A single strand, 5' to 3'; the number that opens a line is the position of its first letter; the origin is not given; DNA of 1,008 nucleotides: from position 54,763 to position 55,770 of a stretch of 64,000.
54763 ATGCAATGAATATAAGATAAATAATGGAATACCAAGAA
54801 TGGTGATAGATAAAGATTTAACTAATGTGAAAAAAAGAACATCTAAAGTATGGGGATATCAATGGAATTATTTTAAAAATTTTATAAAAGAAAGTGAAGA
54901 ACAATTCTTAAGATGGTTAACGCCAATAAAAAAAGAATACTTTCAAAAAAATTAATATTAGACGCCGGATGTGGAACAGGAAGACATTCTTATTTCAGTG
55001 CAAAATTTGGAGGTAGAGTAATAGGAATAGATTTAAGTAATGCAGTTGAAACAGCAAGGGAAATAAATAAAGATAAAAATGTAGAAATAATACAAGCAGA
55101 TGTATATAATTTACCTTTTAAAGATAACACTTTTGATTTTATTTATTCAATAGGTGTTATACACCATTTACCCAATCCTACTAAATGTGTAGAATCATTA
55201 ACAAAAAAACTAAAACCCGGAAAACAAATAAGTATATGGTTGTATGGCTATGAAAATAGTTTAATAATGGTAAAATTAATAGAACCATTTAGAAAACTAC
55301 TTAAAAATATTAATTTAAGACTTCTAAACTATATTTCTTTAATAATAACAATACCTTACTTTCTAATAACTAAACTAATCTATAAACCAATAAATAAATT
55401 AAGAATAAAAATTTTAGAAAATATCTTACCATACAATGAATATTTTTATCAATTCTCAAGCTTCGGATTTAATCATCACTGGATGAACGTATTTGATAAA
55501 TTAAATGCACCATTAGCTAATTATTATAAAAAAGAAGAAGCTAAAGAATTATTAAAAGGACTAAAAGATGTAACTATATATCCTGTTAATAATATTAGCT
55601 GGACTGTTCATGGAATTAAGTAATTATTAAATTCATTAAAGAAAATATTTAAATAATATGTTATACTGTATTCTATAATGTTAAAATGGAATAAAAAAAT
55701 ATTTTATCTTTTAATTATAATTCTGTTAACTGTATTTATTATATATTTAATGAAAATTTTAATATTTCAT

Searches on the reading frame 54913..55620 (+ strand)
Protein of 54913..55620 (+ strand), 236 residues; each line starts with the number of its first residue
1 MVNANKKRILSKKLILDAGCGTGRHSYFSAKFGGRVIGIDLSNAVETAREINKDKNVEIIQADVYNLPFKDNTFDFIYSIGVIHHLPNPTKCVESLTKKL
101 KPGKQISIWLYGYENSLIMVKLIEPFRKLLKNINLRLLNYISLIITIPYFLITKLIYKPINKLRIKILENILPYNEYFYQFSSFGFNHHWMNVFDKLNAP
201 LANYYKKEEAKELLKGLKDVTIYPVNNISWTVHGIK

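Call 47: search_protein_families(library=ncbifam, proteins=[window:54913-55620:+], max_evalue=0.00001)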
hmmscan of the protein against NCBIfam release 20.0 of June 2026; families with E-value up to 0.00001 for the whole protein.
window:54913-55620:+ (236 aa): 31 families (the best 25 are shown)
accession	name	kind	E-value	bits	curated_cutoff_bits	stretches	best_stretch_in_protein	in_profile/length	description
NF041536.1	ArsM_DUF2284_UU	exception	3.9e-13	48.6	575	1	9-106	74-178/459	arsenite methyltransferase/DUF2284 domain selenoprotein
NF045667.1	MTase_DVU1556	equivalog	7.3e-13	48.5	155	1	10-103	21-114/213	DVU_1556 family methyltransferase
NF011650.0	PRK15068.1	equivalog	7.7e-12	44.7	209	1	10-105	121-222/324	tRNA 5-methoxyuridine(34)/uridine 5-oxyacetic acid(34) synthase CmoB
TIGR01983.1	UbiG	equivalog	1.1e-11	44.5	102.95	1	7-106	45-149/228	bifunctional 2-polyprenyl-6-hydroxyphenol methylase/3-demethylubiquinol 3-O-methyltransferase UbiG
TIGR02072.1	BioC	equivalog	1.2e-11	44.9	184.95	1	10-103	33-127/244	malonyl-ACP O-methyltransferase BioC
TIGR00452.1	TIGR00452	equivalog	3.6e-11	42.5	275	1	10-105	116-216/316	tRNA 5-methoxyuridine(34)/uridine 5-oxyacetic acid(34) synthase CmoB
NF047649.1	MTase_UXPK_star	exception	3.8e-11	42.5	460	1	13-106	79-179/283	methyltransferase/UXPK-star double selenoprotein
NF041537.1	ArsM_AhpD_UU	exception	4.2e-11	42.2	510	1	12-106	77-178/345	arsenite methyltransferase/AhpD domain selenoprotein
NF001244.0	PRK00216.1-5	equivalog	8.1e-11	41.6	216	1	11-108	48-153/236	bifunctional demethylmenaquinone methyltransferase/2-methoxy-6-polyprenyl-1,4-benzoquinol methylase UbiE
TIGR01934.1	MenG_MenH_UbiE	subfamily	1.7e-10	40.6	158.35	1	11-109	39-142/223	ubiquinone/menaquinone biosynthesis methyltransferase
TIGR02021.1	BchM-ChlM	equivalog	2.1e-10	40.4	158.9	1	9-88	52-133/218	magnesium protoporphyrin IX methyltransferase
NF041675.1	sarc_dimgly_tmase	equivalog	4.6e-10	39.9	550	1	7-105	62-166/278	sarcosine/dimethylglycine N-methyltransferase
NF008823.0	PRK11873.1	subfamily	4.7e-10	39.4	263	1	14-108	80-181/272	arsenite methyltransferase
NF040539.1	AST_met_ArsM_2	exception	6.3e-10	39.3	240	1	11-103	56-158/262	putative arsinothricin biosynthesis methyltransferase ArsM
TIGR04345.1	ovoA_Cterm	equivalog_domain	6.9e-10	38.9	170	0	53-103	114-164/242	putative 4-mercaptohistidine N1-methyltransferase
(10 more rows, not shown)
